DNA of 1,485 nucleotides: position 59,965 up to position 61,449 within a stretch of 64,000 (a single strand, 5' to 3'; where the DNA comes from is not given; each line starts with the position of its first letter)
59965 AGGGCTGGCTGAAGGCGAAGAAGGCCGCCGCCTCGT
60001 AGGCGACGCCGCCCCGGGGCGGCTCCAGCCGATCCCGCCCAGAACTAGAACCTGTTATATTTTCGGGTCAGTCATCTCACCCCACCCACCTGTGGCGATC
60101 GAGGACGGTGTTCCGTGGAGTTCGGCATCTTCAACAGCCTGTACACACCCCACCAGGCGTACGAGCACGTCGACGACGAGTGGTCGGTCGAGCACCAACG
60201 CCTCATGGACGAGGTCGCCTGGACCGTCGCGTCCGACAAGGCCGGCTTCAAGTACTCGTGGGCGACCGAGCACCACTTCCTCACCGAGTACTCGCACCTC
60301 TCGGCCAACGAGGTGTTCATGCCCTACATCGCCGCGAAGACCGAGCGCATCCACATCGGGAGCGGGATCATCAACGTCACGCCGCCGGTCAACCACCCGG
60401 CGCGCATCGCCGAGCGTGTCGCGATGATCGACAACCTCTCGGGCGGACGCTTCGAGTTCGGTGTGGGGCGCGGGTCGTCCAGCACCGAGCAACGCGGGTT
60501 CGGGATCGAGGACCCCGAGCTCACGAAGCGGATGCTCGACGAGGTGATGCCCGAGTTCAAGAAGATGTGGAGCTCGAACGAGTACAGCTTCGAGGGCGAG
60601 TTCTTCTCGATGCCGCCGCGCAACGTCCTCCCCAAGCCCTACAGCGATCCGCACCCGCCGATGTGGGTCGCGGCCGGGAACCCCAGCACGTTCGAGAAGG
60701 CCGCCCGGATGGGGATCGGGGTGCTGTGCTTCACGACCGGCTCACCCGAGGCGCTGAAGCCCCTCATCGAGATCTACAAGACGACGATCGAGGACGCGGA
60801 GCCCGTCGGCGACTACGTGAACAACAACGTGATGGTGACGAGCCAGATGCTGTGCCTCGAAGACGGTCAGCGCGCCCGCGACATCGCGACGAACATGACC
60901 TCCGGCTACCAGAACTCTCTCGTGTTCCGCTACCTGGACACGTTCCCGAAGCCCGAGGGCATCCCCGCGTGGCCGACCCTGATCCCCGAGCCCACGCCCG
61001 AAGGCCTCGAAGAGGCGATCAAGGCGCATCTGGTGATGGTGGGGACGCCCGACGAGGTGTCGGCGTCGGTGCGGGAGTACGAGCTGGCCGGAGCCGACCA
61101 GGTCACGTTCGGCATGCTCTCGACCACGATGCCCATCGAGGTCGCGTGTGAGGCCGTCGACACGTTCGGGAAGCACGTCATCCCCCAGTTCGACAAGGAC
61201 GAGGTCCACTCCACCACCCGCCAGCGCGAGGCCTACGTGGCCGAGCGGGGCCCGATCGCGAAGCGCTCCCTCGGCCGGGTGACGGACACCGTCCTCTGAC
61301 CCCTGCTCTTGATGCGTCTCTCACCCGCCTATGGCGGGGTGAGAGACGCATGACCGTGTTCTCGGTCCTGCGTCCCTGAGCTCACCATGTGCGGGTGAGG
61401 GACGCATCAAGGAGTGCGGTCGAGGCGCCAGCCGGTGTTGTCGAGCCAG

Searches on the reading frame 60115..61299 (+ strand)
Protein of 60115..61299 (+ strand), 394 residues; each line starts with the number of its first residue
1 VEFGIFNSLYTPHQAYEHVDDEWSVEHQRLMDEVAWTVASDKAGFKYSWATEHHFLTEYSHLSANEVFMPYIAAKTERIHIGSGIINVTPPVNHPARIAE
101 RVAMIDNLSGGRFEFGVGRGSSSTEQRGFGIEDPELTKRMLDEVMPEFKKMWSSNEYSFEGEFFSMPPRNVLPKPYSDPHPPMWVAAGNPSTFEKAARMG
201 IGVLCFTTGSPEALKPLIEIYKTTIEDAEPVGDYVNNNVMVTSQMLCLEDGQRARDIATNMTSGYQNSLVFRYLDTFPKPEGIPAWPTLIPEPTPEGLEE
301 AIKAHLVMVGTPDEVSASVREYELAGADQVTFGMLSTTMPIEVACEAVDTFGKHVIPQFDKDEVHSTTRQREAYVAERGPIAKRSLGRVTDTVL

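Call 7: search_protein_families(library=pfam, proteins=[window:60115-61299:+], max_evalue=0.01)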
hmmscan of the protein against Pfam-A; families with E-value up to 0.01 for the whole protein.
window:60115-61299:+ (394 aa): 1 family
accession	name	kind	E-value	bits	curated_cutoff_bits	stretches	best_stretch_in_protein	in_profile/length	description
PF00296.26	Bac_luciferase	-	2.4e-49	168.8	27.9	1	22-329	19-314/314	Luciferase-like monooxygenase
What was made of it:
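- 60115..61299 (+): LLM-class flavin-dependent oxidoreductase gene (394 aa). It is the gene most consistently preceded by the box across genomes. Pfam Bac_luciferase at 2.4e-49 (call 7).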

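Call 8: find_encoding_contigs(protein=window:60115-61299:+, flank=10000, max_places=6)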
Protein window:60115-61299:+ (394 aa): 8 contigs read that carry it; 6 places shown.
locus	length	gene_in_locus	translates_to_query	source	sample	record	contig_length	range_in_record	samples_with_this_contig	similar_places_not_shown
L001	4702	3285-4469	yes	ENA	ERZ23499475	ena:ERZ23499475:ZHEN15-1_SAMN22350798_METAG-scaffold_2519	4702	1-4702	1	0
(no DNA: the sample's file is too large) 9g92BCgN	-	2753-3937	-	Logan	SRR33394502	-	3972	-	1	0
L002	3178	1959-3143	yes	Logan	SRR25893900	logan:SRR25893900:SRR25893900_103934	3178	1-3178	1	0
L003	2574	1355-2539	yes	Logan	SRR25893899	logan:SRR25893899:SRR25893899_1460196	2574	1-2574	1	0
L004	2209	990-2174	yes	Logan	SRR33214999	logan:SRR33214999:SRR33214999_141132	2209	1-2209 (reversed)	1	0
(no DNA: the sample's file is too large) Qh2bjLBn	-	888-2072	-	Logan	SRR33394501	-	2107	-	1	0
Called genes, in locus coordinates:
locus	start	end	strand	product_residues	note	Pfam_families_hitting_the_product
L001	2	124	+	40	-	?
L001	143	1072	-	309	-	PF00296:Bac_luciferase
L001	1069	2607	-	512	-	PF00083:Sugar_tr, PF06609:TRI12, PF07690:MFS_1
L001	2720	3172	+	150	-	PF13577:SnoaL_4 (weak), PF12680:SnoaL_2 (weak)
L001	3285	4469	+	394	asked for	PF00296:Bac_luciferase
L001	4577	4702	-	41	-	?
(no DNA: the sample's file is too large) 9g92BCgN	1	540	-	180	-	?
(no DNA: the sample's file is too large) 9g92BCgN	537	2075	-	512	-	PF00083:Sugar_tr, PF06609:TRI12, PF07690:MFS_1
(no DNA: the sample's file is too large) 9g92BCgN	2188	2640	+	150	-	PF13577:SnoaL_4 (weak), PF12680:SnoaL_2 (weak)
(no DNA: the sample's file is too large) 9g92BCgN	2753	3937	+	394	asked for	PF00296:Bac_luciferase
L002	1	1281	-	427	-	?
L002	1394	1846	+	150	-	PF13577:SnoaL_4 (weak), PF12680:SnoaL_2 (weak)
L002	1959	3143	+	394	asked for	PF00296:Bac_luciferase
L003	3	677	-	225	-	?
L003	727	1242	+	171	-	PF13577:SnoaL_4 (weak), PF12680:SnoaL_2 (weak)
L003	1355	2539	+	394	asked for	PF00296:Bac_luciferase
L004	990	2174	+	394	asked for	PF00296:Bac_luciferase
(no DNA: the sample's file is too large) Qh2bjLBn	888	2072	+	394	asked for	PF00296:Bac_luciferase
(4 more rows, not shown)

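Call 9: search_protein_families(library=ncbifam, proteins=[window:60115-61299:+], max_evalue=0.001)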
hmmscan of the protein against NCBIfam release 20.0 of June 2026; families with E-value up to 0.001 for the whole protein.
window:60115-61299:+ (394 aa): 32 families (the best 25 are shown)
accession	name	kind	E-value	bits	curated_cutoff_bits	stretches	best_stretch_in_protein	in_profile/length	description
TIGR03619.1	F420_Rv2161c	subfamily_domain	5.4e-32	111.3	166.9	1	36-235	3-212/247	TIGR03619 family F420-dependent LLM class oxidoreductase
TIGR04027.1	LLM_KPN_01858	hypoth_equivalog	8.7e-27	93.9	412.9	1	38-358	27-324/326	putative FMN-dependent luciferase-like monooxygenase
TIGR03560.1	F420_Rv1855c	subfamily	4.4e-26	92.1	231.4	1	28-220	9-207/227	TIGR03560 family F420-dependent LLM class oxidoreductase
TIGR04020.1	seco_metab_LLM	subfamily_domain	4.5e-26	91.8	244.45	1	21-241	11-227/341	MupA/Atu3671 family FMN-dependent luciferase-like monooxygenase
TIGR03558.1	oxido_grp_1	subfamily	4.7e-26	91.8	166.95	1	29-322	18-294/325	MsnO8 family LLM class oxidoreductase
TIGR03858.1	LLM_2I7G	subfamily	1.2e-25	90.2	462.25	1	21-358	16-335/337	Atu2307/SP_0267 family LLM class monooxygenase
NF052254.1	luciferase_Alph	exception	5.3e-24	85.1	600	1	26-270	16-254/354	luciferase subunit alpha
NF002619.0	PRK02271.1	equivalog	1.1e-21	77.5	276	1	37-258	20-226/329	5,10-methylenetetrahydromethanopterin reductase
TIGR04021.1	LLM_DMSO2_sfnG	equivalog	1.8e-20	73.6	382.95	1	37-199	34-195/350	dimethylsulfone monooxygenase SfnG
TIGR04036.1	LLM_CE1758_fam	subfamily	4e-19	68.7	479.1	1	17-227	14-222/355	CE1758 family FMN-dependent luciferase-like monooxygenase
TIGR03555.1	F420_mer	equivalog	3.6e-17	62.7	348.7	1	39-220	20-189/325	5,10-methylenetetrahydromethanopterin reductase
TIGR03557.1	F420_G6P_family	subfamily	6.7e-16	58.3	210.4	1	32-332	14-292/316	TIGR03557 family F420-dependent LLM class oxidoreductase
TIGR03857.1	F420_MSMEG_2249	hypoth_equivalog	7.6e-16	58.2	218.4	1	37-228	20-199/329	TIGR03857 family LLM class F420-dependent oxidoreductase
TIGR03571.1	lucif_BA3436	subfamily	2.6e-15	56.5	303.9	1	67-227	71-227/304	TIGR03571 family LLM class oxidoreductase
TIGR04024.1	F420_NP1902A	hypoth_equivalog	4.4e-15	55.2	345.4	1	69-334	46-312/330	TIGR04024 family LLM class F420-dependent oxidoreductase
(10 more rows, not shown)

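Call 10: find_homologous_proteins(query=window:60115-61299:+, max_evalue=1e-30)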
Query window:60115-61299:+ (394 aa): 5042 proteins with E <= 1e-30 among 8000 candidates; the best 120 are listed.
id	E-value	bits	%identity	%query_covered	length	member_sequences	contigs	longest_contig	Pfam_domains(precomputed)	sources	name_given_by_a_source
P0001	8.2e-270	912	100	100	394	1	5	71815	PF00296.27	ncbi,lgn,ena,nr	ncbi:MAG TPA: LLM class flavin-dependent oxidoreductase [Acidimicrobiia bacterium]|nr:LLM class flav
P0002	5.8e-266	900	98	100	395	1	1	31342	PF00296.27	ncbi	ncbi:MAG: LLM class flavin-dependent oxidoreductase [Acidimicrobiia bacterium]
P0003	2.4e-259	878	95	100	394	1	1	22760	PF00296.27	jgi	-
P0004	1.3e-257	872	94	100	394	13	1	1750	PF00296.27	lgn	-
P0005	2.4e-234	796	86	100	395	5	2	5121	PF00296.27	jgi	jgi:alkanesulfonate monooxygenase SsuD/methylene tetrahydromethanopterin reductase-like flavin-depen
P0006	1.1e-232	790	84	100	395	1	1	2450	PF00296.27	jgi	-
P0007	2.3e-232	789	85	100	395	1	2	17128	PF00296.27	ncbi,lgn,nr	ncbi:MAG: LLM class flavin-dependent oxidoreductase [Acidimicrobiia bacterium]|nr:LLM class flavin-d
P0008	9.0e-231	784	84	100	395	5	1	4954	PF00296.27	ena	-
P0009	3.0e-227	772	83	100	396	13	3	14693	PF00296.27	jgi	jgi:alkanesulfonate monooxygenase SsuD/methylene tetrahydromethanopterin reductase-like flavin-depen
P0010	4.2e-226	769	82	100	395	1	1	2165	PF00296.27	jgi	jgi:alkanesulfonate monooxygenase SsuD/methylene tetrahydromethanopterin reductase-like flavin-depen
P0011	5.2e-225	765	82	100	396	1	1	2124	PF00296.27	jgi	jgi:alkanesulfonate monooxygenase SsuD/methylene tetrahydromethanopterin reductase-like flavin-depen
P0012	7.6e-225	764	82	99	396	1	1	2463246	PF00296.27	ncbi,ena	-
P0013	2.9e-224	762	81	100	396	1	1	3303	PF00296.27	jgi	jgi:alkanesulfonate monooxygenase SsuD/methylene tetrahydromethanopterin reductase-like flavin-depen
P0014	7.2e-223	758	80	100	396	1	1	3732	PF00296.27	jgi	jgi:alkanesulfonate monooxygenase SsuD/methylene tetrahydromethanopterin reductase-like flavin-depen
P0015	1.5e-222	757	79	100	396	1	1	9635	PF00296.27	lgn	-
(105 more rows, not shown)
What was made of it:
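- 60115..61299 (+): More than 5000 homologs were found, and the top 120 are 72-100% identical (call 10).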

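Call 12: find_related_loci(query=A1, collection=genome_contigs, flank=10000)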
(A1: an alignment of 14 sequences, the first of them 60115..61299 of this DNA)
Query A1 (394 aa) in genome_contigs; peptide patterns used: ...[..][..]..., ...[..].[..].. (x = any residue, [..] = any of these).
294 stretches matched a pattern; 215 encode a relative of the query (tblastn E <= 1e-3); the best 80 are kept; 80 distinct loci.
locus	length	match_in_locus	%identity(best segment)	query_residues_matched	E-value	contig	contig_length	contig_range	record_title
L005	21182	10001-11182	98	1-394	0e+0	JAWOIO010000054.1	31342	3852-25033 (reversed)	MAG: Acidimicrobiia bacterium isolate CWP5-2.bin.5 k191_3836422, whole genome shotgun sequence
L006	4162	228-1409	94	1-394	0e+0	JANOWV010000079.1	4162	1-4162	MAG: Actinomycetes bacterium isolate VAR_35_metabat_335 VAR_35_k141_3269997, whole genome shotgun sequence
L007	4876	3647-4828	90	1-394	0e+0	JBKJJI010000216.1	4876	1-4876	MAG: Acidimicrobiia bacterium isolate ant_bin.2 S1Ck117_386586_flag_1_multi_10.0000_len_4876, whole genome shotgun seque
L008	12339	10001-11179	85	1-393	0e+0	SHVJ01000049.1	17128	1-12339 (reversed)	MAG: Acidimicrobiia bacterium isolate Baikal-deep-G33 BACOMB-C16014, whole genome shotgun sequence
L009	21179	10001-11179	82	1-393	0e+0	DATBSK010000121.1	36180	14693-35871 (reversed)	MAG TPA_asm: Acidimicrobiia bacterium isolate SMAG_U4155 k141_1804353, whole genome shotgun sequence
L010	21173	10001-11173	82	1-391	0e+0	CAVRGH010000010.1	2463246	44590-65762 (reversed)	MAG: uncultured Acidimicrobiia bacterium isolate MFD05442.bin.1.1 genome assembly, contig: contig_4208, whole genome sho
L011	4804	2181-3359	80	1-393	0e+0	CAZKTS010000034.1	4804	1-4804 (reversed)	MAG TPA_asm: uncultured Bifidobacteriaceae bacterium isolate binchicken_co200_78 genome assembly, contig: k141_1485907,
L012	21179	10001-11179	79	1-393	0e+0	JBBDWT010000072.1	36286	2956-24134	MAG: Acidimicrobiia bacterium isolate LejiaD_71_17 Lejia_D_1892_length_36286_cov_9, whole genome shotgun sequence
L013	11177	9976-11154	78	1-393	0e+0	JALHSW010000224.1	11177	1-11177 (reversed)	MAG: Acidimicrobiia bacterium isolate PFL8 seq_1491110, whole genome shotgun sequence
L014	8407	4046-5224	79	1-393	0e+0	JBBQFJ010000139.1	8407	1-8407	MAG: Acidimicrobiia bacterium isolate Co_metawrap_1035 Cmw_1035_k141_1812200_length_8407_cov_8.0000, whole genome shotgu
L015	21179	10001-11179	79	1-393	0e+0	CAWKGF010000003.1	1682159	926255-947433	MAG: uncultured Actinomycetes bacterium isolate MFD09222.bin.2.126 genome assembly, contig: contig_67085, whole genome s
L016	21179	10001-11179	77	1-393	0e+0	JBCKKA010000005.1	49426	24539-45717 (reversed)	Acidimicrobiia bacterium isolate SLM_LV1_0830-J05 Node_5_length_49426_cov_79.077786, whole genome shotgun sequence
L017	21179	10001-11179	79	1-393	0e+0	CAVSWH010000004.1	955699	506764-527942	MAG: uncultured Actinomycetes bacterium isolate MFD05705.bin.1.76 genome assembly, contig: contig_37446, whole genome sh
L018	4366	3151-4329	79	1-393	0e+0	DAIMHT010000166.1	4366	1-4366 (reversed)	MAG TPA_asm: Actinomycetota bacterium isolate CTOTU41483 NODE_25895_length_4366_cov_19.971700, whole genome shotgun sequ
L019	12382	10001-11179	78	1-393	0e+0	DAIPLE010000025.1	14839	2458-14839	MAG TPA_asm: Actinomycetota bacterium isolate CTOTU25330 NODE_1069_length_14839_cov_8.359240, whole genome shotgun seque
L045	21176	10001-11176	70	1-393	0e+0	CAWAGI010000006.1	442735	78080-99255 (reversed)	MAG: uncultured Actinomycetes bacterium isolate MFD04944.bin.2.34 genome assembly, contig: contig_41726, whole genome sh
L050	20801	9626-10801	69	1-393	0e+0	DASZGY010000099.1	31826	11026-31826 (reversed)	MAG TPA_asm: Acidimicrobiia bacterium isolate SMAG_U6561 k141_3281836, whole genome shotgun sequence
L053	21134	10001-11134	73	1-380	0e+0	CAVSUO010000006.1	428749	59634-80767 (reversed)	MAG: uncultured Actinomycetes bacterium isolate MFD09603.bin.2.215 genome assembly, contig: contig_61381, whole genome s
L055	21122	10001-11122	73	1-376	0e+0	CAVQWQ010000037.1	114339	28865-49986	MAG: uncultured Actinomycetes bacterium isolate MFD01872.bin.2.262 genome assembly, contig: contig_93039, whole genome s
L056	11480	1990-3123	72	1-380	0e+0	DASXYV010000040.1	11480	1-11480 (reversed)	MAG TPA_asm: Acidimicrobiales bacterium isolate SMAG_U4834 k141_3904654, whole genome shotgun sequence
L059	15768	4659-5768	72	1-372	0e+0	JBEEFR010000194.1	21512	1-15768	MAG: Actinomycetota bacterium isolate BP_97 scaffold_235132, whole genome shotgun sequence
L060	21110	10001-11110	72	1-372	0e+0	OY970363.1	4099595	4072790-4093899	MAG: uncultured Actinomycetes bacterium isolate MFD04212.bin.c.7 genome assembly, chromosome: 1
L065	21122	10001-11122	70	1-376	0e+0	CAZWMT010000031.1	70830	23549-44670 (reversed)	MAG TPA_asm: uncultured Microthrixaceae bacterium isolate SRP342105_co2_391 genome assembly, contig: NODE_328_length_708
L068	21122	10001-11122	69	1-376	0e+0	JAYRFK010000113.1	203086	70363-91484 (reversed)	MAG: Acidimicrobiales bacterium isolate SH_SHASGE3bin.30 k141_1393788, whole genome shotgun sequence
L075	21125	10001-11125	69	1-375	0e+0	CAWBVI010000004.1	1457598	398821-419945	MAG: uncultured Microthrixaceae bacterium isolate MFD06742.bin.2.52 genome assembly, contig: contig_39970, whole genome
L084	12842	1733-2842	69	1-372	1e-180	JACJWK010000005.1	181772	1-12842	MAG: Microthrixaceae bacterium isolate HK-STAS-ACTI-7 HK-STAS-ACTI-7_5, whole genome shotgun sequence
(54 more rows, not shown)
